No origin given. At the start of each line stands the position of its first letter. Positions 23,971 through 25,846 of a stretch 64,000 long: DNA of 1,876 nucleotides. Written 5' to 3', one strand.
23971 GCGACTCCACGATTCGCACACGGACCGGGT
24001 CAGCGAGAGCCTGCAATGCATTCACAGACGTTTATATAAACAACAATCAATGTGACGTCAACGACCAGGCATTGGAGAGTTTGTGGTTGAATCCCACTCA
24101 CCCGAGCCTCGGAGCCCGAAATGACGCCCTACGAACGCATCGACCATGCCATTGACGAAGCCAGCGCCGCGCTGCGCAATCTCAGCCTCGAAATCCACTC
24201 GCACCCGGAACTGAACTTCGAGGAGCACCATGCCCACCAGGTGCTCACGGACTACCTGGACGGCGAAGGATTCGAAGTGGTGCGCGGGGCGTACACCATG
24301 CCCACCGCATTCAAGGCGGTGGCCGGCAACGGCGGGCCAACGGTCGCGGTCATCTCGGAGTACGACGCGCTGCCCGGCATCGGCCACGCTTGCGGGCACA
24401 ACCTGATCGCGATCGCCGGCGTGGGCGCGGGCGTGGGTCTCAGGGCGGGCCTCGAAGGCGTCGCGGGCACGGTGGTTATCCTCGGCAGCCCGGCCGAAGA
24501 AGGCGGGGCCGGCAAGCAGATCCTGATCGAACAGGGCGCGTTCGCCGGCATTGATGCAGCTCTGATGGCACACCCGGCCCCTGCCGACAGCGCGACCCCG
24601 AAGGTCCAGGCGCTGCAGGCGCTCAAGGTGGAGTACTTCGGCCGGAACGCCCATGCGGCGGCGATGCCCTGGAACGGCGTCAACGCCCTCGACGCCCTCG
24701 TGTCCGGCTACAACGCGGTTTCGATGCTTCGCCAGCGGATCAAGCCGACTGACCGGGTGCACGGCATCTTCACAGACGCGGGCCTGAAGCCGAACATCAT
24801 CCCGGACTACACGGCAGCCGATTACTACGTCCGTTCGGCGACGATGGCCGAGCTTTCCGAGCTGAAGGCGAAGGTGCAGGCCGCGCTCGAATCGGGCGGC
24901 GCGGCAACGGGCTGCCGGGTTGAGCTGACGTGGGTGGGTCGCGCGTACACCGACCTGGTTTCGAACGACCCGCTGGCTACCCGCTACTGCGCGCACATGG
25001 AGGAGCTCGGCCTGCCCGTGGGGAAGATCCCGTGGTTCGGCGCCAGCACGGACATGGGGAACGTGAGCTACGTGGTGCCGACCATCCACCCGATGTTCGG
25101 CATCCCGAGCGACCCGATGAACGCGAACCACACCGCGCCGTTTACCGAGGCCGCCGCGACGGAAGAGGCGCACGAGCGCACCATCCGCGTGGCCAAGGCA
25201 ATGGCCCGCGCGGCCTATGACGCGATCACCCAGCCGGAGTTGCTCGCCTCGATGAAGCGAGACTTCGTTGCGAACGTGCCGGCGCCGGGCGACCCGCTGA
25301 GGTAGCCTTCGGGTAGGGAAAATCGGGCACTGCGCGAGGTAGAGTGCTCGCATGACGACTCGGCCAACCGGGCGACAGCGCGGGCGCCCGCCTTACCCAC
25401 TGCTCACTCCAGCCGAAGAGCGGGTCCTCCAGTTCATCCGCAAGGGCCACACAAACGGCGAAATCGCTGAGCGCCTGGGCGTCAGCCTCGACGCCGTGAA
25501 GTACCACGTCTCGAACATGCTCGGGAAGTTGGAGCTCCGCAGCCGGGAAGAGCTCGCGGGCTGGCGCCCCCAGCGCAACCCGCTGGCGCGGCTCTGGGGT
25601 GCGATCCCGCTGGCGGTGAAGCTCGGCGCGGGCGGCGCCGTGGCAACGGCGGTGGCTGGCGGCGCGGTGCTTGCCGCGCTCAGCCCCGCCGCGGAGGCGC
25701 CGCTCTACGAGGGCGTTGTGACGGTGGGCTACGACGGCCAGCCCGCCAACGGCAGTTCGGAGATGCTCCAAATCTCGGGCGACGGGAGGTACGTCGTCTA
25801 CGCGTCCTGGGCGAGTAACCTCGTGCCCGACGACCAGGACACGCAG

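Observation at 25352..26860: Paralogous family of membrane-anchored LuxR/GerE-HTH one-component regulators with periplasmic sensor domains (four copies in 64 kb)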

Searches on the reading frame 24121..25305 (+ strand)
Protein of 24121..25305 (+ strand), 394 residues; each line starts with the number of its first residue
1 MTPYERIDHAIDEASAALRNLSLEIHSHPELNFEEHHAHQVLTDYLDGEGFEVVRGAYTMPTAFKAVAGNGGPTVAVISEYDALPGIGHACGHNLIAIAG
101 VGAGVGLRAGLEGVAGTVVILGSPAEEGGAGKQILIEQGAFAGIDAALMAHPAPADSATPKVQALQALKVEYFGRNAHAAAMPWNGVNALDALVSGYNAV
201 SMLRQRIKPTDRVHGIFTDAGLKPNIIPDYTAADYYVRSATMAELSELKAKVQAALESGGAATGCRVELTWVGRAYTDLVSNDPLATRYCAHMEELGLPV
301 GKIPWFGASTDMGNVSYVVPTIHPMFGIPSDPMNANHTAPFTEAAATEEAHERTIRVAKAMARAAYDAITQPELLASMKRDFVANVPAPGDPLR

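Call 18: search_protein_families(library=pfam, proteins=[window:24121-25305:+], max_evalue=0.001)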
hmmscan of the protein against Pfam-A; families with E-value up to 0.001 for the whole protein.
window:24121-25305:+ (394 aa): 2 families
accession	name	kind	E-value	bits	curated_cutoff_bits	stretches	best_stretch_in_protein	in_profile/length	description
PF01546.33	Peptidase_M20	-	3e-11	44.1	24.6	1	82-361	7-203/206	Peptidase family M20/M25/M40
PF07687.19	M20_dimer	-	1.1e-08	35.4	21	1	168-259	9-102/107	Peptidase dimerisation domain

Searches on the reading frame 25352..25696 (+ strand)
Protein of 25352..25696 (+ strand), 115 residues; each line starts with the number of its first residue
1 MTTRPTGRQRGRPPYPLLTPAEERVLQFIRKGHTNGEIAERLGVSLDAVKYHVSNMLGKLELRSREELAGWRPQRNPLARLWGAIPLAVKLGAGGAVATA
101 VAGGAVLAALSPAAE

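Call 50: search_protein_representatives(alignment_id=A3)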
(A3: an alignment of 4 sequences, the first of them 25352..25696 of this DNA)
Query: 4 sequences, 109 profile positions. Proteins with E-value up to 0.001 (for the whole library): 309294; up to 1e-10: 10089; up to 1e-30: 51. The best 150 are listed.
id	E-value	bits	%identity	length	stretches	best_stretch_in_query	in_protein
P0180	9.5e-121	411.9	-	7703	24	12-87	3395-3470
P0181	2.9e-100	346.0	-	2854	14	8-74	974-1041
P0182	4.0e-80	281.2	-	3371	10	5-65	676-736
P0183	1.3e-71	253.8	-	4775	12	12-74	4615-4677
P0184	2.8e-65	233.4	-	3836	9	11-65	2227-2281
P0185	1.2e-64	231.4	-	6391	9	8-64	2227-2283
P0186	1.0e-59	215.5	-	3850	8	8-63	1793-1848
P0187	4.7e-57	207.0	-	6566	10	11-64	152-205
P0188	1.1e-53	196.1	-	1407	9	5-64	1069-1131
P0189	4.9e-53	194.0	-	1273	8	5-68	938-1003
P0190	1.3e-51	189.4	-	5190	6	6-68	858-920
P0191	1.8e-48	179.3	-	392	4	13-71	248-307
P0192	3.8e-46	171.8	-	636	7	8-64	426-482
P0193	1.4e-45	170.0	-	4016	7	12-68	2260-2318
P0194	4.0e-44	165.3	-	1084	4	12-68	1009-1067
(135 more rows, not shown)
